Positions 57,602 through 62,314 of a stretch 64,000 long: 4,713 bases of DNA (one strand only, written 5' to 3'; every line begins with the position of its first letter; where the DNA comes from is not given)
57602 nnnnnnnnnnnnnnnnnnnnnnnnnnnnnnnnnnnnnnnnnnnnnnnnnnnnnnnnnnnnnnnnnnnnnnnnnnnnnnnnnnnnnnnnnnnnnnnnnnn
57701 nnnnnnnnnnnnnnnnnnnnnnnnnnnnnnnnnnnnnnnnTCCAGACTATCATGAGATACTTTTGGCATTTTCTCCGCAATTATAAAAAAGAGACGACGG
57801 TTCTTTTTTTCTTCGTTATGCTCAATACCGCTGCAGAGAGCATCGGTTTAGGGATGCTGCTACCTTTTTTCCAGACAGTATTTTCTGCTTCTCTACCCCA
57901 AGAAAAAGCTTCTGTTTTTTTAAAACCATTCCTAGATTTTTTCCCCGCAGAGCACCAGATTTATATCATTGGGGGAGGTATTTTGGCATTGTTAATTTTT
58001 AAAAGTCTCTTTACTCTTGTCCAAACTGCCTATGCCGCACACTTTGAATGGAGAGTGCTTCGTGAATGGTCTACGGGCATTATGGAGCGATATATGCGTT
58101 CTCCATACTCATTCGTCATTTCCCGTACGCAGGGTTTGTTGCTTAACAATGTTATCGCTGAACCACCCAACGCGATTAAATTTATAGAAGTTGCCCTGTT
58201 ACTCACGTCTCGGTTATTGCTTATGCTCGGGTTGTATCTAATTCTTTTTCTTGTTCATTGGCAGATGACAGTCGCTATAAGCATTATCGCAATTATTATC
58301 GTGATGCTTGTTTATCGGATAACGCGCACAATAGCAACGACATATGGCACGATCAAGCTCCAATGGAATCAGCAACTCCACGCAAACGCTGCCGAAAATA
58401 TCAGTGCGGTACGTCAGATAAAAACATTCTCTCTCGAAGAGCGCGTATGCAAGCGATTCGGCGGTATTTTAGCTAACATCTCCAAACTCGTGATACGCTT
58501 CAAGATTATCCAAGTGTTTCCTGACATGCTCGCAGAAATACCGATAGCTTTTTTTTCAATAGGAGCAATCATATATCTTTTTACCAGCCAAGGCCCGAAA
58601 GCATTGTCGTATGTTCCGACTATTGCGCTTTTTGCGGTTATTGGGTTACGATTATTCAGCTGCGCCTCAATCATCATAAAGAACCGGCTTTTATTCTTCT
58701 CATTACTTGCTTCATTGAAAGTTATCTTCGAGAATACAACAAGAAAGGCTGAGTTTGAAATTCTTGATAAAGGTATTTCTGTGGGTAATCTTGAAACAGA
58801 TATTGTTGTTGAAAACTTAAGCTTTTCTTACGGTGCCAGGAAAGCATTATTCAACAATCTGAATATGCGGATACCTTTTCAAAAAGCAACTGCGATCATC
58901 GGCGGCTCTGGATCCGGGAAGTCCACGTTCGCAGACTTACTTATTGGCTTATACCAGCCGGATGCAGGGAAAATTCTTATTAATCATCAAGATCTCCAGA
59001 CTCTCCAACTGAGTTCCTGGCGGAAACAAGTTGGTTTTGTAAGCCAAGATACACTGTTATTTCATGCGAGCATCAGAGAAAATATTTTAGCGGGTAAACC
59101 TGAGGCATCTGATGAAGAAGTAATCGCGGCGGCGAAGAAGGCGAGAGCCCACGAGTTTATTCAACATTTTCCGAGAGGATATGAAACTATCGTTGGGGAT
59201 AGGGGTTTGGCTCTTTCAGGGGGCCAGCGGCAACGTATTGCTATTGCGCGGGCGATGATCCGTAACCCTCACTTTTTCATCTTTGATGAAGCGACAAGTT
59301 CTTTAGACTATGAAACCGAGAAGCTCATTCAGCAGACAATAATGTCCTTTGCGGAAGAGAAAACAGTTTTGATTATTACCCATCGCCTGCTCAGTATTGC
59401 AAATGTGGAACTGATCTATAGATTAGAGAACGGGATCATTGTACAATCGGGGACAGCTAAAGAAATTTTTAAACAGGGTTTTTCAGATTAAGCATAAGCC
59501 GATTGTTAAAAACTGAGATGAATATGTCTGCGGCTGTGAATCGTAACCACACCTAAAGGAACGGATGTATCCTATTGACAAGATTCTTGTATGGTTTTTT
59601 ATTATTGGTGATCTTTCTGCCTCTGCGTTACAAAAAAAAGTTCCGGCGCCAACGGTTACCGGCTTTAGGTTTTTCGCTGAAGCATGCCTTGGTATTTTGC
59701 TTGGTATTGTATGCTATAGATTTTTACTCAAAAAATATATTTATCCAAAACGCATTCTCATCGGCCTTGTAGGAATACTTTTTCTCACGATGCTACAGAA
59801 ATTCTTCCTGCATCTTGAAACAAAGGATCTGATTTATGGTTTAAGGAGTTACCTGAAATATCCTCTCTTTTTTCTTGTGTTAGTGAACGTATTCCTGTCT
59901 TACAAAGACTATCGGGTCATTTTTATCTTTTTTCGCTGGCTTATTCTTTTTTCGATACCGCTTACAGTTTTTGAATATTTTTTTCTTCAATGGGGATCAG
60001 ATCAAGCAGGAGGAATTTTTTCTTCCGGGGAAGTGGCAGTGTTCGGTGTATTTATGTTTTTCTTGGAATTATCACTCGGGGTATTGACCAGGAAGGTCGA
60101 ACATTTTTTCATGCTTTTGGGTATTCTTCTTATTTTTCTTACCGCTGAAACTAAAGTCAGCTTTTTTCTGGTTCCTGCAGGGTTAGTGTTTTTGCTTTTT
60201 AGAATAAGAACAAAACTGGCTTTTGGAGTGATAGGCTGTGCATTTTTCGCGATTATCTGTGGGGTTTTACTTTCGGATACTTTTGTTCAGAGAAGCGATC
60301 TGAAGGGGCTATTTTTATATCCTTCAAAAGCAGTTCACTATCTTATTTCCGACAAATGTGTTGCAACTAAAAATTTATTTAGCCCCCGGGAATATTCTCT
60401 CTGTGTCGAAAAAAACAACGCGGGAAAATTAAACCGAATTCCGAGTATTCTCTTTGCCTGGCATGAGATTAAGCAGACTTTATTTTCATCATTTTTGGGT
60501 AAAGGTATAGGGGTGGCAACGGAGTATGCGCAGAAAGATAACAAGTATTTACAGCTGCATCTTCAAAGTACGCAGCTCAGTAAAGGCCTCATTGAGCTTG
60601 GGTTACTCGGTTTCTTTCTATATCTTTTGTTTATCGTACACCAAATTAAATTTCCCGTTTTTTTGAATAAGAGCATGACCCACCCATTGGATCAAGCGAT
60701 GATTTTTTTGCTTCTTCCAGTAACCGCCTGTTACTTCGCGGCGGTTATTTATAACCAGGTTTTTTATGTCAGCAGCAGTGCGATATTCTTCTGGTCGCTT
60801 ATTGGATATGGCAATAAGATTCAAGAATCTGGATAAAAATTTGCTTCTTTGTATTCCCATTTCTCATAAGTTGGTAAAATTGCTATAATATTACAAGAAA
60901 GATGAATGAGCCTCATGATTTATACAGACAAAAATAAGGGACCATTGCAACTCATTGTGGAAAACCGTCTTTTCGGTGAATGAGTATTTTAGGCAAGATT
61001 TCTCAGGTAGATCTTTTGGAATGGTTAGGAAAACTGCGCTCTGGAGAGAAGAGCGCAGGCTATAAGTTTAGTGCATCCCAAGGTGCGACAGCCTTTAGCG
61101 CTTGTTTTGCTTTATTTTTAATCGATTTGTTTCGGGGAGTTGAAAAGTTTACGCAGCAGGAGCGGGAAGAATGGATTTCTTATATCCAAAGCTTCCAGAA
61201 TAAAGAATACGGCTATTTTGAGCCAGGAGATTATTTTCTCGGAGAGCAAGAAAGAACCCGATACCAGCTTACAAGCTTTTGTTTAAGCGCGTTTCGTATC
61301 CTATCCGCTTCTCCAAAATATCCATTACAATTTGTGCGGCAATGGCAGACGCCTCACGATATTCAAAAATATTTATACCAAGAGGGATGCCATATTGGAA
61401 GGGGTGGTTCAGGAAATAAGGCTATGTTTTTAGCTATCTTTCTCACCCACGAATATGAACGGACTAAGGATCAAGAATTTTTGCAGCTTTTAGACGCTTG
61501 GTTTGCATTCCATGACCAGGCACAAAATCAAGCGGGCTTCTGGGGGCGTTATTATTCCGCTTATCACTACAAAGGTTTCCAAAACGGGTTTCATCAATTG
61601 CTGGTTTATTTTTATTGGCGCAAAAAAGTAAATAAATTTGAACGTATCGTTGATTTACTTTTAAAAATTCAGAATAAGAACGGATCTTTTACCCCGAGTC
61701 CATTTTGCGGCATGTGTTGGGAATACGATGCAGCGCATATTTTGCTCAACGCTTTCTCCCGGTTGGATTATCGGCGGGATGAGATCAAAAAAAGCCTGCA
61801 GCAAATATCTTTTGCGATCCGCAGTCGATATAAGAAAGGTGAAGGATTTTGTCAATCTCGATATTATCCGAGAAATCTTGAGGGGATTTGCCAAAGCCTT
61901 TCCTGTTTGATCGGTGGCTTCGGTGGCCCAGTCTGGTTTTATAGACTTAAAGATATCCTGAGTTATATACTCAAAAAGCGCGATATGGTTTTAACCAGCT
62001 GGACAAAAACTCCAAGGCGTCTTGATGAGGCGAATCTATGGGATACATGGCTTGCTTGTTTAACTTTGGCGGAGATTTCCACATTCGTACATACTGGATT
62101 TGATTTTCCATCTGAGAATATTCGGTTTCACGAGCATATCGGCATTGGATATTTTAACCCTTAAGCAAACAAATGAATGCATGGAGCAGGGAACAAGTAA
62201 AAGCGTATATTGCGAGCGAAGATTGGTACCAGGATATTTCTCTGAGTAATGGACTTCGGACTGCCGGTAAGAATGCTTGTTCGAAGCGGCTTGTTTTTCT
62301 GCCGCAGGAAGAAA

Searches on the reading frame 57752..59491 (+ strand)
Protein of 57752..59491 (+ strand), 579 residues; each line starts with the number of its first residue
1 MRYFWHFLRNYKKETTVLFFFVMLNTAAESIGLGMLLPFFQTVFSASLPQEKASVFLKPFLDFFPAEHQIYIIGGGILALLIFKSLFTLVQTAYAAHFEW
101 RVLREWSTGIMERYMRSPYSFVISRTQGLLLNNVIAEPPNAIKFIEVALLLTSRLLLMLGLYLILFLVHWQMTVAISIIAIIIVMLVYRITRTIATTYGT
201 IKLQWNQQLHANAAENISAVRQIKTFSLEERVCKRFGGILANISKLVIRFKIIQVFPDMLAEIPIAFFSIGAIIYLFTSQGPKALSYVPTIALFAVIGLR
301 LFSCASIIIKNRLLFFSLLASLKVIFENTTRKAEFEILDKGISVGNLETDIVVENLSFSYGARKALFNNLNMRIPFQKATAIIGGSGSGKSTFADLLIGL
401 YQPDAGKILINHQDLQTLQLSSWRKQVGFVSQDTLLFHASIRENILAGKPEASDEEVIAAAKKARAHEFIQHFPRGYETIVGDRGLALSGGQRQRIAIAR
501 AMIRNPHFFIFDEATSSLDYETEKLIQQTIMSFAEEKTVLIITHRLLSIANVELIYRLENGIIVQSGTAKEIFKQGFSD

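Call 68: search_protein_families(library=pfam, proteins=[window:57752-59491:+], max_evalue=0.00001)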
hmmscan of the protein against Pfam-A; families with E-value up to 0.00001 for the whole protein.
window:57752-59491:+ (579 aa): 3 families
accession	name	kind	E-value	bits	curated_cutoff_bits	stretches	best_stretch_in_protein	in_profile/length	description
PF00005.33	ABC_tran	-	5.8e-34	118.1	25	1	367-516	1-137/137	ABC transporter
PF00664.28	ABC_membrane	-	1.3e-13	51.7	28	1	18-280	4-250/274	ABC transporter transmembrane region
PF02463.25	SMC_N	-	2.6e-09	37.3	40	1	371-557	17-210/220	RecF/RecN/SMC N terminal domain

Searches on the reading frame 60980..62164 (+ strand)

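Call 68: search_protein_families(library=pfam, proteins=[window:60980-62164:+], max_evalue=0.00001)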
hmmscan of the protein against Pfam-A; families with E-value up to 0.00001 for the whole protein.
window:60980-62164:+ (394 aa): 1 family
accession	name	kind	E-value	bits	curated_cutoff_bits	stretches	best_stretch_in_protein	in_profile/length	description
PF00432.27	Prenyltrans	-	9.5e-06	25.7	26.5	0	33-125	24-114/304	Prenyltransferase alpha-alpha toroid domain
